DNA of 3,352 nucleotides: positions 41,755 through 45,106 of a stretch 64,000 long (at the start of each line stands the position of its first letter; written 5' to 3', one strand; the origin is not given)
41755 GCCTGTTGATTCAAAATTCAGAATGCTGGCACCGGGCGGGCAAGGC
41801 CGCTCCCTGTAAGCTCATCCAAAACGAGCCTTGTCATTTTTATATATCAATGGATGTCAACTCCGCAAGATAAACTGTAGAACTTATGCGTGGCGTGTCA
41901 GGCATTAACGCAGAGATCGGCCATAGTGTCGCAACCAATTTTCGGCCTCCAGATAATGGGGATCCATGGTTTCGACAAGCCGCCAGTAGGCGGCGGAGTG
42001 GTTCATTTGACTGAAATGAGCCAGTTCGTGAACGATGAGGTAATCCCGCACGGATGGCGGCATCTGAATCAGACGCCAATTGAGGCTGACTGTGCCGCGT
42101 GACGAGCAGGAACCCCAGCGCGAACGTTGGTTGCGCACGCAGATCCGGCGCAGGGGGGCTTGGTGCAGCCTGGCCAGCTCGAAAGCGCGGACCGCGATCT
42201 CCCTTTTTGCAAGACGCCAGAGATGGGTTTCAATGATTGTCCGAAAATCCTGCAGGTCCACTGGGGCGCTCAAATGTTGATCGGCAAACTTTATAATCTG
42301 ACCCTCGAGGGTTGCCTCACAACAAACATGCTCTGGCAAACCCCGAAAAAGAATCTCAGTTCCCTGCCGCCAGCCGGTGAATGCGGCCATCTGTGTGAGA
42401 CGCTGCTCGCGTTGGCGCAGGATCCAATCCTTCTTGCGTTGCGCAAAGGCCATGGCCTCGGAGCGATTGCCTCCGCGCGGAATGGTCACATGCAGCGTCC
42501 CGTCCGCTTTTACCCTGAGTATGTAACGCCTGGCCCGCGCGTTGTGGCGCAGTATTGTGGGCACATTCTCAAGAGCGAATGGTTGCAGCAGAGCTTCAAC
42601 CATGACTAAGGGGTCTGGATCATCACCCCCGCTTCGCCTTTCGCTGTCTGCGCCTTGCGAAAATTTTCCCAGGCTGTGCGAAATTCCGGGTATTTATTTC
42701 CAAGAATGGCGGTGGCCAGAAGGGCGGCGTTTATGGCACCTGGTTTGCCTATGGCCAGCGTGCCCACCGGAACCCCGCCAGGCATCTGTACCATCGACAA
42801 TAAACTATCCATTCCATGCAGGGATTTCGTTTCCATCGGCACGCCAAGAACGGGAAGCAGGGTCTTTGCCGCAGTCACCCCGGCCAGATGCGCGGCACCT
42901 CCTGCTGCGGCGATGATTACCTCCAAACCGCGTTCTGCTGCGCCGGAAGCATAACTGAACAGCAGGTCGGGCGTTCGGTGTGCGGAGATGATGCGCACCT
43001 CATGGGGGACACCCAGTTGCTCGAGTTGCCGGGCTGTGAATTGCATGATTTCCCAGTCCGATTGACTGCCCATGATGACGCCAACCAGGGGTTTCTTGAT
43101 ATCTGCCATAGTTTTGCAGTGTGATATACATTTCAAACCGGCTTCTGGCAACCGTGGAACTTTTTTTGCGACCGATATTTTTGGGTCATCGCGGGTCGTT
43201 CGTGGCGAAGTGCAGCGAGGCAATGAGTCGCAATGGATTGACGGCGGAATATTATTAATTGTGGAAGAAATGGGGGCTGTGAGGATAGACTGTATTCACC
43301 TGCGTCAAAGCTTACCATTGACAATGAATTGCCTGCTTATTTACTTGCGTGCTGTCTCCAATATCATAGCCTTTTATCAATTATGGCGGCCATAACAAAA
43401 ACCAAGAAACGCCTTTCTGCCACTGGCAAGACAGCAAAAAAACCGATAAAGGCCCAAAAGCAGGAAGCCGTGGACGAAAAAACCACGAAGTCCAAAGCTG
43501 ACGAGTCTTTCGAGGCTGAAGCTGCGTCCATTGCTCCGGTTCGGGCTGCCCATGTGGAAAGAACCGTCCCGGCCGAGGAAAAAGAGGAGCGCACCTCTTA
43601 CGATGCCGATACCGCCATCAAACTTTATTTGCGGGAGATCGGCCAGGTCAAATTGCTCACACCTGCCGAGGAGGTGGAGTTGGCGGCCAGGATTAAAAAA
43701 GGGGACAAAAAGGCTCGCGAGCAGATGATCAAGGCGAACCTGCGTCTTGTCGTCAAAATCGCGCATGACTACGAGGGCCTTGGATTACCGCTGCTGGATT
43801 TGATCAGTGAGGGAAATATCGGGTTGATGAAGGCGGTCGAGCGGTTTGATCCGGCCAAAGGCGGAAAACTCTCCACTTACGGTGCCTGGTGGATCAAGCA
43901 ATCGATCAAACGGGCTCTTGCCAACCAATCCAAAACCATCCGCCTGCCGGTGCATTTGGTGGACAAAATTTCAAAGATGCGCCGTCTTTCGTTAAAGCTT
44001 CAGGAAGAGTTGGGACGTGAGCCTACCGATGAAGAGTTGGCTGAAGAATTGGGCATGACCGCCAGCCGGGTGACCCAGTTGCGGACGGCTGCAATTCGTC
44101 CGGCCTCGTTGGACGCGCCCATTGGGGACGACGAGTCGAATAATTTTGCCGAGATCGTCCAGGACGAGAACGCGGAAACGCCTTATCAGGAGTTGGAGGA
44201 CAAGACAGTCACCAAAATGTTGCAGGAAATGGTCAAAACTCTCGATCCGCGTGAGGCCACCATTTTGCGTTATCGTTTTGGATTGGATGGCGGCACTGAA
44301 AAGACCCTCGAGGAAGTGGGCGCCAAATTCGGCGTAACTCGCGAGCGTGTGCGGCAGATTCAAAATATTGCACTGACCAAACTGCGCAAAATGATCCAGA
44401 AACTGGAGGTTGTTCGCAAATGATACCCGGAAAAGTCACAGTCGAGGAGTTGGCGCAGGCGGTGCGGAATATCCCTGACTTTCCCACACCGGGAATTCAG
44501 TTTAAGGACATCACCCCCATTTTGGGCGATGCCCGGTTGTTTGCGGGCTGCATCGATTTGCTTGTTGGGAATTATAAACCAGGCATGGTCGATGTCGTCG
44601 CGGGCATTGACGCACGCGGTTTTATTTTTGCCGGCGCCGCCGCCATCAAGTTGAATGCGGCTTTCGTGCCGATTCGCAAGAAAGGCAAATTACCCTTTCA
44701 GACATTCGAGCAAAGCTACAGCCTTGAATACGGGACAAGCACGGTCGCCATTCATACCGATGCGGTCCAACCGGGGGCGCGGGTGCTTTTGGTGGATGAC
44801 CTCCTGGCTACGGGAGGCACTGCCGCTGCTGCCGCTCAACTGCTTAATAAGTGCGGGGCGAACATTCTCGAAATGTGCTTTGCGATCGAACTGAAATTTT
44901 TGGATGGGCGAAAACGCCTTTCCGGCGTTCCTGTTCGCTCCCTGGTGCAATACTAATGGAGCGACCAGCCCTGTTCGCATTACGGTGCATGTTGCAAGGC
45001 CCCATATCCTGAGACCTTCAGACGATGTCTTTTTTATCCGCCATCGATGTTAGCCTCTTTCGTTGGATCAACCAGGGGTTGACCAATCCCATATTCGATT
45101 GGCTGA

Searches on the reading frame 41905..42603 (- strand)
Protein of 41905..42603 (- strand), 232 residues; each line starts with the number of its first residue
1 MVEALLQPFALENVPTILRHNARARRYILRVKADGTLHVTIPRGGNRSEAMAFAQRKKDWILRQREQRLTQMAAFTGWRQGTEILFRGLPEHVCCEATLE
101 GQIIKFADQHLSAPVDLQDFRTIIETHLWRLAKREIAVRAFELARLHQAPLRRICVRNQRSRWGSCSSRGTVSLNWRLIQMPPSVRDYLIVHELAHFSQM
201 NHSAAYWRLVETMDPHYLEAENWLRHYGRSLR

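Call 7: search_protein_families(library=pfam, proteins=[window:41905-42603:-], max_evalue=0.001)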
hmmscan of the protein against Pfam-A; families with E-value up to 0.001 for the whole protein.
window:41905-42603:- (232 aa): 1 family
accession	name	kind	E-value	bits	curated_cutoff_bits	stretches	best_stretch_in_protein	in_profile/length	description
PF01863.23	YgjP-like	-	2.7e-46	158.6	26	1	25-226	1-206/207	YgjP-like, metallopeptidase domain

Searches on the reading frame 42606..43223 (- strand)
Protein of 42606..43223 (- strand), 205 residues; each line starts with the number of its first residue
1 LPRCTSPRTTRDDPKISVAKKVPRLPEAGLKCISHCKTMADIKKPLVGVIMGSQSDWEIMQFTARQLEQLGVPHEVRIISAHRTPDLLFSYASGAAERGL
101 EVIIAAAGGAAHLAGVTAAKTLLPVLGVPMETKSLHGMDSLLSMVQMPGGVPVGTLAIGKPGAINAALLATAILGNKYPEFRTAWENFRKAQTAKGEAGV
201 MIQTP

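Call 7: search_protein_families(library=pfam, proteins=[window:42606-43223:-], max_evalue=0.001)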
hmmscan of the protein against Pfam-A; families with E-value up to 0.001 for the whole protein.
window:42606-43223:- (205 aa): 1 family
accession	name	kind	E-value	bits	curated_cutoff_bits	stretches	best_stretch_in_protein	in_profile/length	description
PF00731.26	AIRC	-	9.2e-59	197.7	30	1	47-194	2-147/148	AIR carboxylase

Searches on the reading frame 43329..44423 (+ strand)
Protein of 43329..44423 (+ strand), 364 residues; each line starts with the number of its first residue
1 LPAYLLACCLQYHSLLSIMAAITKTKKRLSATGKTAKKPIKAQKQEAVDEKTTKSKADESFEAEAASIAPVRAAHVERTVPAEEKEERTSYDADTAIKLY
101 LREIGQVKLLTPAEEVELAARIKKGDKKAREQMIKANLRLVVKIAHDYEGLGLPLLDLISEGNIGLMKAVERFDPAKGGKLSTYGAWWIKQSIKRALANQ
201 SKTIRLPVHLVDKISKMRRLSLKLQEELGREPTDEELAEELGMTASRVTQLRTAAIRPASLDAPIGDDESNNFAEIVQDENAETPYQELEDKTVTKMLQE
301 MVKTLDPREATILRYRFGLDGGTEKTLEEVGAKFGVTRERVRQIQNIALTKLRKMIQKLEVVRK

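Call 7: search_protein_families(library=pfam, proteins=[window:43329-44423:+], max_evalue=0.001)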
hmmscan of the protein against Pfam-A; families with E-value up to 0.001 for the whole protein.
window:43329-44423:+ (364 aa): 4 families
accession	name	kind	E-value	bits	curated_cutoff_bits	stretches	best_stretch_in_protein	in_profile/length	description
PF04539.22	Sigma70_r3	-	1.6e-20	73.4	25.3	1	213-286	2-75/78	Sigma-70 region 3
PF04545.22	Sigma70_r4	-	1e-19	70.2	24.1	1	303-354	3-50/50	Sigma-70, region 4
PF04542.20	Sigma70_r2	-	1.1e-17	64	24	1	133-202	1-70/71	Sigma-70 region 2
PF00140.25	Sigma70_r1_2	-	1.2e-14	54.3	22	1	97-127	3-33/34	Sigma-70 factor, region 1.2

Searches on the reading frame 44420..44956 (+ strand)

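Call 7: search_protein_families(library=pfam, proteins=[window:44420-44956:+], max_evalue=0.001)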
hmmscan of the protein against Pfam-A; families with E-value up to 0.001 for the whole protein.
window:44420-44956:+ (178 aa): 1 family
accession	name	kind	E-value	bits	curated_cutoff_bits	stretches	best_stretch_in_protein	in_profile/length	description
PF00156.33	Pribosyltran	-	2.5e-14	53.3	26.3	1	53-156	26-124/158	Phosphoribosyl transferase domain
